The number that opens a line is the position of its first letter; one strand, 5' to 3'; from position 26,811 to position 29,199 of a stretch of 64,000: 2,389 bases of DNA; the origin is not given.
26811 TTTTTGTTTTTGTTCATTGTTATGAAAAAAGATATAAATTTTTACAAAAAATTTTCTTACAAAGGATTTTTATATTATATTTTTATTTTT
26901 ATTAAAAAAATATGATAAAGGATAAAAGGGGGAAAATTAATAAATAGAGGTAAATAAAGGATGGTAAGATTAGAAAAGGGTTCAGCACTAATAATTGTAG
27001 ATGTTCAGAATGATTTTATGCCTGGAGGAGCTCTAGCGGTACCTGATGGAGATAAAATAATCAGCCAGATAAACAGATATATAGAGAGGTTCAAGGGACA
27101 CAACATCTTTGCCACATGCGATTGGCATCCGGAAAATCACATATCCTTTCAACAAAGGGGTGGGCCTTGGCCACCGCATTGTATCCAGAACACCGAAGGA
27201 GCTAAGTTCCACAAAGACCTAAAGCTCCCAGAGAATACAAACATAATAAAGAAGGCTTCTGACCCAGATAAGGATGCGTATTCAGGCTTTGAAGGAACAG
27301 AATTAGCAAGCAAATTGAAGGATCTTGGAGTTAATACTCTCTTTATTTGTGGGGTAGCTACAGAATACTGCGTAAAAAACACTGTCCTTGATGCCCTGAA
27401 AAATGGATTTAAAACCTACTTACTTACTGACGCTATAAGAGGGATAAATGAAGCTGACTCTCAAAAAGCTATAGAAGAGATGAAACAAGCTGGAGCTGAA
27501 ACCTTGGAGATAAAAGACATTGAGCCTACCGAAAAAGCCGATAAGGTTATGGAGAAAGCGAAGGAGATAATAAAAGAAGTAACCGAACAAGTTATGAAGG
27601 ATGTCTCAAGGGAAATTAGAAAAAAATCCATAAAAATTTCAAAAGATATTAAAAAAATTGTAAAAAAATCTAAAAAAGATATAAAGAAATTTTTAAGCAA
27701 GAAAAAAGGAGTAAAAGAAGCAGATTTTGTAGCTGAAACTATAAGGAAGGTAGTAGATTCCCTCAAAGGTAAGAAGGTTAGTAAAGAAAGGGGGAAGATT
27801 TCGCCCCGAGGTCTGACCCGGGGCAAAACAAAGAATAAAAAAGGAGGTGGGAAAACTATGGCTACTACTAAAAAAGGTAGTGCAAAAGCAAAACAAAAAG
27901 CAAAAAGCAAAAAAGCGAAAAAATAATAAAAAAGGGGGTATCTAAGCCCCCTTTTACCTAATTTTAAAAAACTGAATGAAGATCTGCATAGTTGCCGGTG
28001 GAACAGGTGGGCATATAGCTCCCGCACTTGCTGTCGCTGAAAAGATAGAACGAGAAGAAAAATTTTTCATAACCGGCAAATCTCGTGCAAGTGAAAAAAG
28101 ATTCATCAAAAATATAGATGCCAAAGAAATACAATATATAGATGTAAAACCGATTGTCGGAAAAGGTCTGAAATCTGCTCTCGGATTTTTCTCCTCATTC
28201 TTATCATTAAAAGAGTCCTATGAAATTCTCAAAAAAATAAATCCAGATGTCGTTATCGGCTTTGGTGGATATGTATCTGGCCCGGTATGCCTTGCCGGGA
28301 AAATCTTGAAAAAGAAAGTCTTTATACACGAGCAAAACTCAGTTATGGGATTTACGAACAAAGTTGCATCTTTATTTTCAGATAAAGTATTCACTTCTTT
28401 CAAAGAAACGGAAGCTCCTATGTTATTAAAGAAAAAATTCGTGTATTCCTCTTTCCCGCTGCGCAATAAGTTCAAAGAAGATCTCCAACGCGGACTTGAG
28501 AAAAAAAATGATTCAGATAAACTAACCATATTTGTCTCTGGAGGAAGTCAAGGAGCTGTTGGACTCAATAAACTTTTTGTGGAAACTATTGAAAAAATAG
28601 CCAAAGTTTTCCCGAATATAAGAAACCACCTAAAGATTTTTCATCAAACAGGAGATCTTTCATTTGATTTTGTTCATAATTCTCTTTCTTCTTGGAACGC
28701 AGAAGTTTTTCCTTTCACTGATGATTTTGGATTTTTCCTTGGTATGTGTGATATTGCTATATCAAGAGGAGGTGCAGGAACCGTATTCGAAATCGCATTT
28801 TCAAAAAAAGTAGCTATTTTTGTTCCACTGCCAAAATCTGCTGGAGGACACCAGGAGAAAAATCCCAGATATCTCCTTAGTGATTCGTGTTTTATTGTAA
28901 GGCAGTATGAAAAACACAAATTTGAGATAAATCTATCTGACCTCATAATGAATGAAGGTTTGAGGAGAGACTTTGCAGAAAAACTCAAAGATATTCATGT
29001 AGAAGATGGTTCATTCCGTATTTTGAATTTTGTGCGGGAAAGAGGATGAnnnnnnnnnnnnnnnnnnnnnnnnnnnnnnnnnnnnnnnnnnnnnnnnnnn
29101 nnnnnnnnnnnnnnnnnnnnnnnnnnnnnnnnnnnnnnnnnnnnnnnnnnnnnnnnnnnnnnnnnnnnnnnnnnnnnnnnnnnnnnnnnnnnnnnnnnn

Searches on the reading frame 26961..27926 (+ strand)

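Call 57: search_protein_families(library=ncbifam, proteins=[window:26961-27926:+], max_evalue=0.00001)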
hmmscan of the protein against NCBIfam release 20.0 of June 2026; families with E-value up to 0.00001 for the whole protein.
window:26961-27926:+ (321 aa): 5 families
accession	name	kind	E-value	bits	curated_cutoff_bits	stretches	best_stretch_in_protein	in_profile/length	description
NF008623.0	PRK11609.1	equivalog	3.4e-50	170.8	174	1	8-190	4-211/213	bifunctional nicotinamidase/pyrazinamidase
NF041461.1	C_hydro_YcaC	equivalog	9e-10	38.4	310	1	113-183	91-161/201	isochorismate family cysteine hydrolase YcaC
NF008517.0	PRK11440.1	equivalog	1.2e-08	35.1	195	1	6-173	7-170/188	hydrolase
NF050097.1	BiurAmidohydBiuH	equivalog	1.2e-08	34.7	370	1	103-178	130-205/221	biuret amidohydrolase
TIGR03614.1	RutB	equivalog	2.6e-08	33.7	377.95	1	103-169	130-196/226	pyrimidine utilization protein B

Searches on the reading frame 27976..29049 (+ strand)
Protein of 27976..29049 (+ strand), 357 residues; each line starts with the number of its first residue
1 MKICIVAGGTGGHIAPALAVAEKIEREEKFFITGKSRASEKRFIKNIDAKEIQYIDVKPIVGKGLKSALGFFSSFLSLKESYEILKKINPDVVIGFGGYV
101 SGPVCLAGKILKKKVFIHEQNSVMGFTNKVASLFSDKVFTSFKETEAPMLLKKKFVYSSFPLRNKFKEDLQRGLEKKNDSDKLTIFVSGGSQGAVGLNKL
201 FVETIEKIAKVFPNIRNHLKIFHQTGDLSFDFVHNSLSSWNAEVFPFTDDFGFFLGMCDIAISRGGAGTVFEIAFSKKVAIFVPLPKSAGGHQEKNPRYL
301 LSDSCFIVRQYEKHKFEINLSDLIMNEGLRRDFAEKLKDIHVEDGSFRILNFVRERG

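Call 57: search_protein_families(library=ncbifam, proteins=[window:27976-29049:+], max_evalue=0.00001)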
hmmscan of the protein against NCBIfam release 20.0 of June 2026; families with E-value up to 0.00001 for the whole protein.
window:27976-29049:+ (357 aa): 4 families
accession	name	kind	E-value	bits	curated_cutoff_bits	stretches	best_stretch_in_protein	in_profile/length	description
TIGR01133.1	murG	equivalog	8.1e-65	219.1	250.25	1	1-352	6-352/353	undecaprenyldiphospho-muramoylpentapeptide beta-N-acetylglucosaminyltransferase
NF009102.0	PRK12446.1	equivalog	2.3e-31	109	339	1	2-296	3-292/352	undecaprenyldiphospho-muramoylpentapeptide beta-N-acetylglucosaminyltransferase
NF041549.1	PssD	equivalog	1.4e-11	44.9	110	1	7-143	3-136/151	PssD/Cps14F family polysaccharide biosynthesis glycosyltransferase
NF041548.1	PssE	equivalog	3.2e-08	33.6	120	1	195-306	5-107/146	PssE/Cps14G family polysaccharide biosynthesis glycosyltransferase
